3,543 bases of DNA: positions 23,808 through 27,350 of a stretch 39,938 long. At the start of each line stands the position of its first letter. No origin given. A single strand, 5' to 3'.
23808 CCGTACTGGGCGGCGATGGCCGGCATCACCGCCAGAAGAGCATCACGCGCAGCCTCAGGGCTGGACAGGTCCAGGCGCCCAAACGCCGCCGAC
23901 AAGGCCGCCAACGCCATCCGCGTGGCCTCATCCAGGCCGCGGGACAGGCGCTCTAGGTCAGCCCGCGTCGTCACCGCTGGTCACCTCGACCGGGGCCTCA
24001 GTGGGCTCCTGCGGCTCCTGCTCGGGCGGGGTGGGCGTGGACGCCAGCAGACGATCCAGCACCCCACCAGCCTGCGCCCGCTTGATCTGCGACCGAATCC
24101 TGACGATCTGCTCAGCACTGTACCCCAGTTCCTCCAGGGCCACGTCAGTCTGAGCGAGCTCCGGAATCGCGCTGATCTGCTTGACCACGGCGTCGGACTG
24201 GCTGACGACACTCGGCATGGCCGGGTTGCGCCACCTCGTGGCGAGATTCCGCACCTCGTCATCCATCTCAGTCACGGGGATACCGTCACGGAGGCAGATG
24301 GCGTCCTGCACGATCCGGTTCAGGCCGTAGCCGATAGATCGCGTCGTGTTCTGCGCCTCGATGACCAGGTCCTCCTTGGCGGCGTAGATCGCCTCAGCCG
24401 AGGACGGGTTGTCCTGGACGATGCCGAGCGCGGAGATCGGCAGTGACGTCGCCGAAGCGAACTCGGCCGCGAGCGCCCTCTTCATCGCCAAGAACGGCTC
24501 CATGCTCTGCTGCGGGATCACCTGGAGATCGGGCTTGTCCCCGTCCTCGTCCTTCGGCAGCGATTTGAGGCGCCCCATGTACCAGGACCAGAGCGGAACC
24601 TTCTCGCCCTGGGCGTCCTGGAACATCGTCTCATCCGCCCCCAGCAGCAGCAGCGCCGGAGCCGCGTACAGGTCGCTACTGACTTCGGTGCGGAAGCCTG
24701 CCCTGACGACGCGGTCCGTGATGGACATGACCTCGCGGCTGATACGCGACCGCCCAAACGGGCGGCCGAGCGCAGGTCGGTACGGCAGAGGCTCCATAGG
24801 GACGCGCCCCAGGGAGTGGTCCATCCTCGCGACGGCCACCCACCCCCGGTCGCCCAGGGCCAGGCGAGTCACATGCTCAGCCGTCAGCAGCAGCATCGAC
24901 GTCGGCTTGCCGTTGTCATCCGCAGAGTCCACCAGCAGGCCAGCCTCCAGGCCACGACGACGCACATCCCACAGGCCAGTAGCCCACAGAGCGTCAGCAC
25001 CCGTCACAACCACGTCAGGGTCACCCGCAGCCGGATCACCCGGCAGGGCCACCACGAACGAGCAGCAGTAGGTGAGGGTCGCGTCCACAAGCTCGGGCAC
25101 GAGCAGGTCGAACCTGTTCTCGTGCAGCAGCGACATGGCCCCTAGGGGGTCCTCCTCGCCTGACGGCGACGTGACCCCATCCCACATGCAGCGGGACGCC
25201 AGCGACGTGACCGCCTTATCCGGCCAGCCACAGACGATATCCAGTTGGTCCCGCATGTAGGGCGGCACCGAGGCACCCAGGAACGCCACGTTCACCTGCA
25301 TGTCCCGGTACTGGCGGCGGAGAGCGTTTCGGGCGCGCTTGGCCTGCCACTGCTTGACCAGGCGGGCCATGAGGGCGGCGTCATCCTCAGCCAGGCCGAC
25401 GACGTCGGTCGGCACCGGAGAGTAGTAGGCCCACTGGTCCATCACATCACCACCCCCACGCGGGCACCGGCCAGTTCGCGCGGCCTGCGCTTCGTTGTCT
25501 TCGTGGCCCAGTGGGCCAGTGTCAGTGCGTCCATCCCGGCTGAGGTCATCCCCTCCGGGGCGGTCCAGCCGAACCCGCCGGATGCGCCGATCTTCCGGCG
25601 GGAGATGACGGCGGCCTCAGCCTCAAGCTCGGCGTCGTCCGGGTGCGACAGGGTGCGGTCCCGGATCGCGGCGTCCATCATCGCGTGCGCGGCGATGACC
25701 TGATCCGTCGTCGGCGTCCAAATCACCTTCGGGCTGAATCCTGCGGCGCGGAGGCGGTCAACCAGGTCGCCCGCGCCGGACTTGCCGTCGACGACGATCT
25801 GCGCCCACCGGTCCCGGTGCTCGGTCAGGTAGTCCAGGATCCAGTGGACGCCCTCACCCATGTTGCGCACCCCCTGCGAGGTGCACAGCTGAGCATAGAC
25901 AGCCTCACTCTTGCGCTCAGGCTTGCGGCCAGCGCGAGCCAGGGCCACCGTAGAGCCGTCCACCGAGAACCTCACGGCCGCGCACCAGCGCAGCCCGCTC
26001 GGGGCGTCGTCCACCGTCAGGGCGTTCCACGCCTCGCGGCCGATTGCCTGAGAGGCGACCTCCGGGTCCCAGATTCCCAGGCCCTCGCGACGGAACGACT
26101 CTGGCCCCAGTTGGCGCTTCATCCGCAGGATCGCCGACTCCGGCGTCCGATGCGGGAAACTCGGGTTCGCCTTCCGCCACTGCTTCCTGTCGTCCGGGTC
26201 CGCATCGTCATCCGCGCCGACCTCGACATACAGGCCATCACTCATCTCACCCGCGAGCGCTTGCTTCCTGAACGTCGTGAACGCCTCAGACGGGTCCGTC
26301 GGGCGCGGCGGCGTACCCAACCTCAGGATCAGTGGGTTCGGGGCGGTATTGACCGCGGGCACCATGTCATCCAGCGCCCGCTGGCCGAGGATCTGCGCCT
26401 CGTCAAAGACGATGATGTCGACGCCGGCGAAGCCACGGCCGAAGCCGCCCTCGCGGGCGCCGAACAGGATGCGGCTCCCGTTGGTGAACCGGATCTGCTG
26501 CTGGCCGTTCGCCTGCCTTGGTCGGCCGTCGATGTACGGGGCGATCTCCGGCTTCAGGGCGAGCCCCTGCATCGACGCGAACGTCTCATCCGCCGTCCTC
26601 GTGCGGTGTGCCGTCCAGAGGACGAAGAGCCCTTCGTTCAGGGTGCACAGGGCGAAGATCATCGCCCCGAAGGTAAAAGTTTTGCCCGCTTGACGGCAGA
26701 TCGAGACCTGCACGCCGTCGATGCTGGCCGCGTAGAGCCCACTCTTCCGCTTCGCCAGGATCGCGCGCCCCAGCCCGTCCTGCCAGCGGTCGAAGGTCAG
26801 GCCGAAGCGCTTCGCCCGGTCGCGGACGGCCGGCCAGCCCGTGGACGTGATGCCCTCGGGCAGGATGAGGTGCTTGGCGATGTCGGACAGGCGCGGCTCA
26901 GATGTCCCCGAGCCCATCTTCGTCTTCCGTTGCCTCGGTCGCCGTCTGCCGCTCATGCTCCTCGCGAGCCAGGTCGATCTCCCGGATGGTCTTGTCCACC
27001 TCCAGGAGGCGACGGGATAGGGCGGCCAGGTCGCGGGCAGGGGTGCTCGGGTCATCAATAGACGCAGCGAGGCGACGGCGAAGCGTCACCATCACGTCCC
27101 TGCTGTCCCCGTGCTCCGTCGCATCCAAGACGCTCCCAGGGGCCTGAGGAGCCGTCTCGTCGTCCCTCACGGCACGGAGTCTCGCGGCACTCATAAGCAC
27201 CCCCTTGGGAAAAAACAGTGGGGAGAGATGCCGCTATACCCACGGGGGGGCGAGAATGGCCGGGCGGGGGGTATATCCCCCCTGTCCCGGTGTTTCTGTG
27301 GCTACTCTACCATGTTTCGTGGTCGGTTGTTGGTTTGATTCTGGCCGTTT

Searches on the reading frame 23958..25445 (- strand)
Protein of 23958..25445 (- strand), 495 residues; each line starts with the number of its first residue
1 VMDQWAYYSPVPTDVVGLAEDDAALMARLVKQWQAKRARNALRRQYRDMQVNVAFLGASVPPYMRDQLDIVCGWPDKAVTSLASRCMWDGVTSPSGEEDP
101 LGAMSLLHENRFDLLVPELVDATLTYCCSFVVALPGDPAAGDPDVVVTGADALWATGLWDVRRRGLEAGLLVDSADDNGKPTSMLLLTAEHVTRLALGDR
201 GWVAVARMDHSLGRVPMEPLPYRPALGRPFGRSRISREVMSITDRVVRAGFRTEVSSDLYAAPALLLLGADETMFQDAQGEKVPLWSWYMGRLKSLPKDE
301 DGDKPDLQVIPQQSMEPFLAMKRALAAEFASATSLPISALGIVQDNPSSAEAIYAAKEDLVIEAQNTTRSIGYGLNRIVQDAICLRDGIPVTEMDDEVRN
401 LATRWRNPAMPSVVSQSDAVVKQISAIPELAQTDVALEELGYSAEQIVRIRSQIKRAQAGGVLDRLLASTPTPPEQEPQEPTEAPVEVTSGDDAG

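Call 36: search_dna_similar(query=window:23958-25445:-, collection=phages, mode=protein, max_rows=15)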
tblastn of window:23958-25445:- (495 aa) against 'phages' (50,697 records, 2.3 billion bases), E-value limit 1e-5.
Records with a match: 1773; places in all: 1773; records where one place covers at least 80% of the query: 1347.
Best place of each record, by identity: <60% 1773.
By first word of the organism name: Mycobacterium 1172; Propionibacterium 196; Gordonia 151; Streptococcus 80; Rhodococcus 47; Cutibacterium 45; Arthrobacter 37; Lactococcus 14; Bacteriophage 9; Fromanvirus 4; and 13 more.
By host as written in the record: Mycobacterium smegmatis mc2 155 809; Mycobacterium smegmatis mc#155 154; Propionibacterium acnes 98; Gordonia terrae 3612 87; Mycobacterium smegmatis mc2155 62; Cutibacterium acnes 49; - 46; Rhodococcus erythropolis RIA 643 37; and 188 more.
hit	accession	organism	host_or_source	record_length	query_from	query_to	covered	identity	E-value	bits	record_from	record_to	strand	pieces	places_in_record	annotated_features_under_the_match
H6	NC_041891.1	Propionibacterium phage B22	Propionibacterium freudenreichii TL110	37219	17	468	91%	52.1%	3e-137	442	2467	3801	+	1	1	4: portal protein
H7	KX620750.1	Propionibacterium phage B22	Propionibacterium freudenreichii TL110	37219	17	468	91%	52.1%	3e-137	442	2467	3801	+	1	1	4: portal protein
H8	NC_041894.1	Propionibacterium phage E6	Propionibacterium freudenreichii TL110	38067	17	468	91%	52.1%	3e-137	442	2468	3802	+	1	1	4: portal protein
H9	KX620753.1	Propionibacterium phage E6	Propionibacterium freudenreichii TL110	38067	17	468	91%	52.1%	3e-137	442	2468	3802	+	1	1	4: portal protein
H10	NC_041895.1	Propionibacterium phage G4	Propionibacterium freudenreichii TL110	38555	17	468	91%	52.1%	7e-137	441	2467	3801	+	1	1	4: portal protein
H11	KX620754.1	Propionibacterium phage G4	Propionibacterium freudenreichii TL110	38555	17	468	91%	52.1%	7e-137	441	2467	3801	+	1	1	4: portal protein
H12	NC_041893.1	Propionibacterium phage Doucette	Propionibacterium freudenreichii TL110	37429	17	468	91%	52.1%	2e-136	440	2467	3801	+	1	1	4: portal protein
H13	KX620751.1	Propionibacterium phage Doucette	Propionibacterium freudenreichii TL110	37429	17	468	91%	52.1%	2e-136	440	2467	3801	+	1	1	4: portal protein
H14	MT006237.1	Bifidobacterium phage BigBern1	Bifidobacterium asteroides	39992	11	469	93%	43.8%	4e-114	376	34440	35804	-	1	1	hypothetical protein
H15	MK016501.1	Mycobacterium phage Nebkiss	Mycobacterium smegmatis mc2 155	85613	15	459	90%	38.9%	3e-82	283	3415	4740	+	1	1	3: portal protein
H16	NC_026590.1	Mycobacterium phage Gaia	Mycobacterium smegmatis mc2 155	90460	15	459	90%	38.9%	3e-82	283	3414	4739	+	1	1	3: portal protein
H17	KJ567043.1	Mycobacterium phage Gaia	Mycobacterium smegmatis mc2 155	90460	15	459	90%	38.9%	3e-82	283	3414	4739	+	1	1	3: portal protein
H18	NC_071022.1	Arthrobacter phage BaileyBlu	Arthrobacter sulfureus NRRL B-14730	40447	11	468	93%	37.1%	2e-71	252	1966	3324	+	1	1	3: portal protein | 2: terminase large subunit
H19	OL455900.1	Arthrobacter phage BaileyBlu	Arthrobacter sulfureus NRRL B-14730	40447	11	468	93%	37.1%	2e-71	252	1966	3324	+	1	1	3: portal protein | 2: terminase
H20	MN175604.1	Gordonia phage PhorbesPhlower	Gordonia terrae 3612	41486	12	468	92%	37.1%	2e-63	229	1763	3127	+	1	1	3: portal protein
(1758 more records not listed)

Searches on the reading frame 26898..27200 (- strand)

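Call 15: search_protein_families(library=phrogs, proteins=[window:26898-27200:-], max_evalue=0.01)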
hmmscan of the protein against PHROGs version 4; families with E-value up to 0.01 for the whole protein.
window:26898-27200:- (100 aa): 1 family
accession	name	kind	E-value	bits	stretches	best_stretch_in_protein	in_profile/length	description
phrog_1459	-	head and packaging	5.3e-22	79.1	1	5-94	3-95/102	terminase small subunit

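Call 16: search_protein_families(library=pfam, proteins=[window:26898-27200:-], max_evalue=0.01)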
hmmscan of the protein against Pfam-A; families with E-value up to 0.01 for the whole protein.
window:26898-27200:- (100 aa): 0 families
